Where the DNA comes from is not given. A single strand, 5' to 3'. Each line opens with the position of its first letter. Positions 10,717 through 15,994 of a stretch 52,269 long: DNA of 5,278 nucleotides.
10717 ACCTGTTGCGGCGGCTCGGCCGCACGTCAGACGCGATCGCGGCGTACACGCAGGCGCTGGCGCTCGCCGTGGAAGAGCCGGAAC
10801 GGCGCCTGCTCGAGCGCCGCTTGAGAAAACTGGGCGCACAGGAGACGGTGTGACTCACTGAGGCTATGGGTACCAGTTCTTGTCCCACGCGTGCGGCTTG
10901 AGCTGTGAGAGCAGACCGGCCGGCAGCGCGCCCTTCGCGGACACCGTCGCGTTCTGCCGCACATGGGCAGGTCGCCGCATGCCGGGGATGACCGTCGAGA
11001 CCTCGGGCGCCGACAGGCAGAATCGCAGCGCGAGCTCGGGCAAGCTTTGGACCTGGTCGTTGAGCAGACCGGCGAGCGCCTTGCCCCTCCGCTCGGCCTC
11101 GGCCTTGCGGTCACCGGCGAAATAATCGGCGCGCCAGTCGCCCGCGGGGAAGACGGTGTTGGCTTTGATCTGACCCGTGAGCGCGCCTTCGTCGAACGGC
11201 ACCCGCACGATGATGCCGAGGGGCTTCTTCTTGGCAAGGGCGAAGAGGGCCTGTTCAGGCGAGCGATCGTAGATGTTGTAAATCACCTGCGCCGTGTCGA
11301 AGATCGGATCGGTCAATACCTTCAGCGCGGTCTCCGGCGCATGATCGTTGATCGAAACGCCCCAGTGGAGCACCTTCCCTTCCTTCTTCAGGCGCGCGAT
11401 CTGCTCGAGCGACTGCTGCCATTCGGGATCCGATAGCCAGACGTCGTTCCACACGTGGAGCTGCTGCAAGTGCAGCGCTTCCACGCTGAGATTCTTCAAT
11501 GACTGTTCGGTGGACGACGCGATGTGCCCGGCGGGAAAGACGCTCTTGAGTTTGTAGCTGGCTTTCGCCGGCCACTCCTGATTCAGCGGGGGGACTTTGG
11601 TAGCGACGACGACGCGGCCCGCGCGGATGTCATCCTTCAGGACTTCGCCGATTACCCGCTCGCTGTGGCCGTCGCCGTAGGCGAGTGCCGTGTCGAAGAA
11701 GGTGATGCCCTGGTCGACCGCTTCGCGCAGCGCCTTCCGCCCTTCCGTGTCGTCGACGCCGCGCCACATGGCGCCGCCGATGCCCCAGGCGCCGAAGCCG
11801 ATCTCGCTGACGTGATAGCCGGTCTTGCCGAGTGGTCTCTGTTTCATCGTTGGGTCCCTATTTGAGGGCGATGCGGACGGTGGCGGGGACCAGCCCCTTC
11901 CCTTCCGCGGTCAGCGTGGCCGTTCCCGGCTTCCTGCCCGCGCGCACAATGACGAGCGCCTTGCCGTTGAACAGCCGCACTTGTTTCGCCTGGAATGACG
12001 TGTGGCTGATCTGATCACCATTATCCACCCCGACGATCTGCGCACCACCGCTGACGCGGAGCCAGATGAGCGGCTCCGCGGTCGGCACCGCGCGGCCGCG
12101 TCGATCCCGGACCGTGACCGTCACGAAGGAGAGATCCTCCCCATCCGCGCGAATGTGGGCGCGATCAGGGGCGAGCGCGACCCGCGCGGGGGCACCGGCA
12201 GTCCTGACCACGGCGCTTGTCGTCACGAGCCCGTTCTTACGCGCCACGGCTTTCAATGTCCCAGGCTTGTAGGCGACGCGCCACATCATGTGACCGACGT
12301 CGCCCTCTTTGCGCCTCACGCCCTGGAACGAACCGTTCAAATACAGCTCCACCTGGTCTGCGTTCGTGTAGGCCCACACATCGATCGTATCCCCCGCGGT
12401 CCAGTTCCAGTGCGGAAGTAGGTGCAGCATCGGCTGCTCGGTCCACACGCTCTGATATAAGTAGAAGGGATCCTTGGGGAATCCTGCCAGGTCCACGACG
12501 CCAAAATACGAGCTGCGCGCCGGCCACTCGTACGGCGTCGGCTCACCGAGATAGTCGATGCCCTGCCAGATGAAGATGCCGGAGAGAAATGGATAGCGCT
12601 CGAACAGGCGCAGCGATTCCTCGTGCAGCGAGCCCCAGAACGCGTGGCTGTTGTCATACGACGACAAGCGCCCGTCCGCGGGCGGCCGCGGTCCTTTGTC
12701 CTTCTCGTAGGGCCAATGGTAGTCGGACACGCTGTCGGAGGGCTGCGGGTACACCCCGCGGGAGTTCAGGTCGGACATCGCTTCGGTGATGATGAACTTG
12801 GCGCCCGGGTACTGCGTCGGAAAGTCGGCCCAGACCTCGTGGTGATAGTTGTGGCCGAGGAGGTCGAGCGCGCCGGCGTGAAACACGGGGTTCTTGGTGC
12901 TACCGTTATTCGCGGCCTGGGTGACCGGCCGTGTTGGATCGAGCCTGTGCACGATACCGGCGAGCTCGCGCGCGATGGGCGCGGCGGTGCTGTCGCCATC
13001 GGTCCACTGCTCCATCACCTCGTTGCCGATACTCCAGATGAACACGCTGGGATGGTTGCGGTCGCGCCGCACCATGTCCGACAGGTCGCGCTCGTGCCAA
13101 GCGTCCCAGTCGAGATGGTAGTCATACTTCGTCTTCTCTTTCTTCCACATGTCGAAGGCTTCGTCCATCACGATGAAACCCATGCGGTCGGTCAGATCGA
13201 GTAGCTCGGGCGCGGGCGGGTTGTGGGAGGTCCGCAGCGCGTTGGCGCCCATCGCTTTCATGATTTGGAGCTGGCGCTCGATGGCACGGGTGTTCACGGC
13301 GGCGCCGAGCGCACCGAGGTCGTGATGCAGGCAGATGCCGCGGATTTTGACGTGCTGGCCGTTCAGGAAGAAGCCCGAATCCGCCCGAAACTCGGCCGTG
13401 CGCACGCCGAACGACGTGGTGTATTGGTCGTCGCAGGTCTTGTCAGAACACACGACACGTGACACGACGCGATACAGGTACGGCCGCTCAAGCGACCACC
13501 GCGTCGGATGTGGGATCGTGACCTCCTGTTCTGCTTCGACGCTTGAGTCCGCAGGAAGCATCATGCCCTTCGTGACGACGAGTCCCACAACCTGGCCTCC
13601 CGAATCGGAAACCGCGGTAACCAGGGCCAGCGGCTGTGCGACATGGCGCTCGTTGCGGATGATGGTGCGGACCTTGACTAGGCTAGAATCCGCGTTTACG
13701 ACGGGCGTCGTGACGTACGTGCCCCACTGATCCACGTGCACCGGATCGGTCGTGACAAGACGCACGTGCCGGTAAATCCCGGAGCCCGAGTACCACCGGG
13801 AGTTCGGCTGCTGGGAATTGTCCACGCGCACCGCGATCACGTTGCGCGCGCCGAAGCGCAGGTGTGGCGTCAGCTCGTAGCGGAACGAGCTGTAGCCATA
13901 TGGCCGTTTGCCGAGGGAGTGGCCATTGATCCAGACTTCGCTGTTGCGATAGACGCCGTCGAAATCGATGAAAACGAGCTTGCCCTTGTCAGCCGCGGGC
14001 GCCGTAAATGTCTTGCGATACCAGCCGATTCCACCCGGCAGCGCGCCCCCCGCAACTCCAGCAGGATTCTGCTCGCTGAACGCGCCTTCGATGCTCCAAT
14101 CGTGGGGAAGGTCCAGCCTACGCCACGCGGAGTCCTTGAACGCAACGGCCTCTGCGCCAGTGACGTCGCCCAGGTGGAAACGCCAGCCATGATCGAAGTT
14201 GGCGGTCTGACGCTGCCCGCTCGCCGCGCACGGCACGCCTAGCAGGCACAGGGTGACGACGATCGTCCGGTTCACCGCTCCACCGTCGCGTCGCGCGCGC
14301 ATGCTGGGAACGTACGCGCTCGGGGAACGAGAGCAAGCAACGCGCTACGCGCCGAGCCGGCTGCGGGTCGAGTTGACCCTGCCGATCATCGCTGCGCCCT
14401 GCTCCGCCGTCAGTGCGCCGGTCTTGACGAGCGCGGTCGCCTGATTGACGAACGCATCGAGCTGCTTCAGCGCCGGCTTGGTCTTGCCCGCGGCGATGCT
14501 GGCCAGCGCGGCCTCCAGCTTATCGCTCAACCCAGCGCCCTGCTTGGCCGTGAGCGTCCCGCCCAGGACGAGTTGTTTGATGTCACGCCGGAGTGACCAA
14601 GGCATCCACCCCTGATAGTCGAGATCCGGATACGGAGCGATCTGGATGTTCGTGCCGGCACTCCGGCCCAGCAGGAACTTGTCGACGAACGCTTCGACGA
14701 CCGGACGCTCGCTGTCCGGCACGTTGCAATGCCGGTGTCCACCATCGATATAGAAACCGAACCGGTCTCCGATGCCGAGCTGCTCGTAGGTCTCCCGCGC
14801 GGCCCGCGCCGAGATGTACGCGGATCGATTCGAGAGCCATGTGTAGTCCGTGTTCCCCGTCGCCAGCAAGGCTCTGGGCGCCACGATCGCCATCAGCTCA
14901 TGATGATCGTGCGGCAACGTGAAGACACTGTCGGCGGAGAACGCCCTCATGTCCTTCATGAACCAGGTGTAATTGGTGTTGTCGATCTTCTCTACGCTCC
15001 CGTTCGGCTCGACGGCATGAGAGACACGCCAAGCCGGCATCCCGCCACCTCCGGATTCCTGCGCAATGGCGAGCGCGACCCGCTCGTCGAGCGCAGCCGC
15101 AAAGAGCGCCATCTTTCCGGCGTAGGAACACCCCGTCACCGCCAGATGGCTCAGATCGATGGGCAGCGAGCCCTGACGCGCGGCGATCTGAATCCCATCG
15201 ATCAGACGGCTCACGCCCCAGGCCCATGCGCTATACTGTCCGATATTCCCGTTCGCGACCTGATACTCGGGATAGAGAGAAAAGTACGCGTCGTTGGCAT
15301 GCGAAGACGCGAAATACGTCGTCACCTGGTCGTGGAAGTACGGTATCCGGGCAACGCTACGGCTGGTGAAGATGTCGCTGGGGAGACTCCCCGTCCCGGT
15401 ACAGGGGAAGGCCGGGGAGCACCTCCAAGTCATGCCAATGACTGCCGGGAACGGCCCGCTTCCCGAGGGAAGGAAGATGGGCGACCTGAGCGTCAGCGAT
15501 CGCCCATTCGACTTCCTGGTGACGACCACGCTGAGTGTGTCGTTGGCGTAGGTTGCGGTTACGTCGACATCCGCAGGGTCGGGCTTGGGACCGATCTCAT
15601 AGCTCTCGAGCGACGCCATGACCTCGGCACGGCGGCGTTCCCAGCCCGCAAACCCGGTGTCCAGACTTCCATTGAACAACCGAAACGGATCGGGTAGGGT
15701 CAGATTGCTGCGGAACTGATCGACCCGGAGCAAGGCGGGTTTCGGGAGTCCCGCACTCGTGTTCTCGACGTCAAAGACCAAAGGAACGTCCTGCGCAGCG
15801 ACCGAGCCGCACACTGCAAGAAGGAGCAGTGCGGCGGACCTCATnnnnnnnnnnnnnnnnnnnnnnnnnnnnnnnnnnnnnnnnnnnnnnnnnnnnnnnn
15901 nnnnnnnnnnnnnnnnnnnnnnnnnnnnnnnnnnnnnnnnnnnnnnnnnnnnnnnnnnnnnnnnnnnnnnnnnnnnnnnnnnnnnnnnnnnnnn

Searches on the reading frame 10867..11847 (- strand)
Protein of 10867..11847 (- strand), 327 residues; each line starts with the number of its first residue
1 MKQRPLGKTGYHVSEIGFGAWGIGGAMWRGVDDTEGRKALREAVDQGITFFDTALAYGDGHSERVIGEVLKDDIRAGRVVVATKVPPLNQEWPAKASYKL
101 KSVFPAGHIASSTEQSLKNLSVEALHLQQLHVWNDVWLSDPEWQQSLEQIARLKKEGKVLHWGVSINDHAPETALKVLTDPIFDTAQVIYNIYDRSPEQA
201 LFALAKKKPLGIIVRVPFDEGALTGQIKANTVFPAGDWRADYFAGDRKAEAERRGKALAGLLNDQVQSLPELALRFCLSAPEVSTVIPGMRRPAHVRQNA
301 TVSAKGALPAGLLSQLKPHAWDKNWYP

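Call 15: search_protein_families(library=pfam, proteins=[window:10867-11847:-], max_evalue=0.001)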
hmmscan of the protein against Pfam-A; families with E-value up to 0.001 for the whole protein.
window:10867-11847:- (327 aa): 1 family
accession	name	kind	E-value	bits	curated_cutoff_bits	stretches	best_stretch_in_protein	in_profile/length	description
PF00248.27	Aldo_ket_red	-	2e-46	158.9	24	1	15-305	1-276/291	Aldo/keto reductase family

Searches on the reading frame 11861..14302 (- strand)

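Call 15: search_protein_families(library=pfam, proteins=[window:11861-14302:-], max_evalue=0.001)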
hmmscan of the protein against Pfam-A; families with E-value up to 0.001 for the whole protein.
window:11861-14302:- (814 aa): 9 families
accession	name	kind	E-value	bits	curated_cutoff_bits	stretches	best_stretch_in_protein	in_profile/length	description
PF18565.7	Glyco_hydro2_C5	-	1.9e-33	114.8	32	1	710-809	3-102/103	Glycoside hydrolase family 2 C-terminal domain 5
PF02836.23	Glyco_hydro_2_C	-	3.2e-32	112.3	21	1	308-525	5-228/302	Glycosyl hydrolases family 2, TIM barrel domain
PF02837.24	Glyco_hydro_2_N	-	2e-26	93.4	28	1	35-185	3-168/169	Glycosyl hydrolases family 2, sugar binding domain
PF16355.11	DUF4982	-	2.7e-20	72.5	23.9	1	637-692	1-58/61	Domain of unknown function (DUF4982)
PF00703.27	Glyco_hydro_2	-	2.8e-11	44.6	23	1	189-301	2-109/109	Glycosyl hydrolases family 2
PF09134.16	Invasin_D3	-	4.7e-07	30.7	33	1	708-808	5-90/98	Invasin, domain 3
PF22666.2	Glyco_hydro_2_N2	-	2.8e-06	27.9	27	1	94-164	51-121/167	Glycosyl hydrolase 2 galactose-binding domain-like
PF21467.3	BetaGal_gal-bd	-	1.1e-05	25.8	27.3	1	93-132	2-39/62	Beta-galactosidase, galactose-binding domain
PF13364.12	BetaGal_ABD2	-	0.00019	22.6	23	0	90-164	34-110/112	Beta-galactosidase second all-beta domain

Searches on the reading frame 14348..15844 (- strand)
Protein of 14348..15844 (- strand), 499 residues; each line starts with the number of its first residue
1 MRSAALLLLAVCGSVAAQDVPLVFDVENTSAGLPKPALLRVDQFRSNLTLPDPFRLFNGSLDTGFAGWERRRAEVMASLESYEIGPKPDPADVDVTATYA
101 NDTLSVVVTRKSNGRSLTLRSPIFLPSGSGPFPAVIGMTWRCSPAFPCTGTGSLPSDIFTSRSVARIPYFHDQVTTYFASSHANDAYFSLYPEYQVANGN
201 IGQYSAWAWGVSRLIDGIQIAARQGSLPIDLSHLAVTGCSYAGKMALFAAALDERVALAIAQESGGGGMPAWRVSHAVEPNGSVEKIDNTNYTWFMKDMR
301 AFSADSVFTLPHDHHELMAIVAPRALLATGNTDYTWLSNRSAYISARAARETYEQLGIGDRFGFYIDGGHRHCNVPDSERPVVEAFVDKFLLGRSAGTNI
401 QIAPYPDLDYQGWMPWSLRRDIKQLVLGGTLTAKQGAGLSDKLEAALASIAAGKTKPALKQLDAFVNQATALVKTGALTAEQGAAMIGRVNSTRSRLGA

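Call 15: search_protein_families(library=pfam, proteins=[window:14348-15844:-], max_evalue=0.001)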
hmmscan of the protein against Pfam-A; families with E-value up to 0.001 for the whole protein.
window:14348-15844:- (499 aa): 2 families
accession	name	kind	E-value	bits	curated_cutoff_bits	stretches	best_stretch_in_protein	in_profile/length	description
PF22244.2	GCE_fung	-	2.2e-62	211.4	27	1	109-357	2-231/231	Glucuronyl esterase, fungi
PF22888.1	FIMAH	-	0.00013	22.9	24.8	1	418-489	4-75/81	FIMAH domain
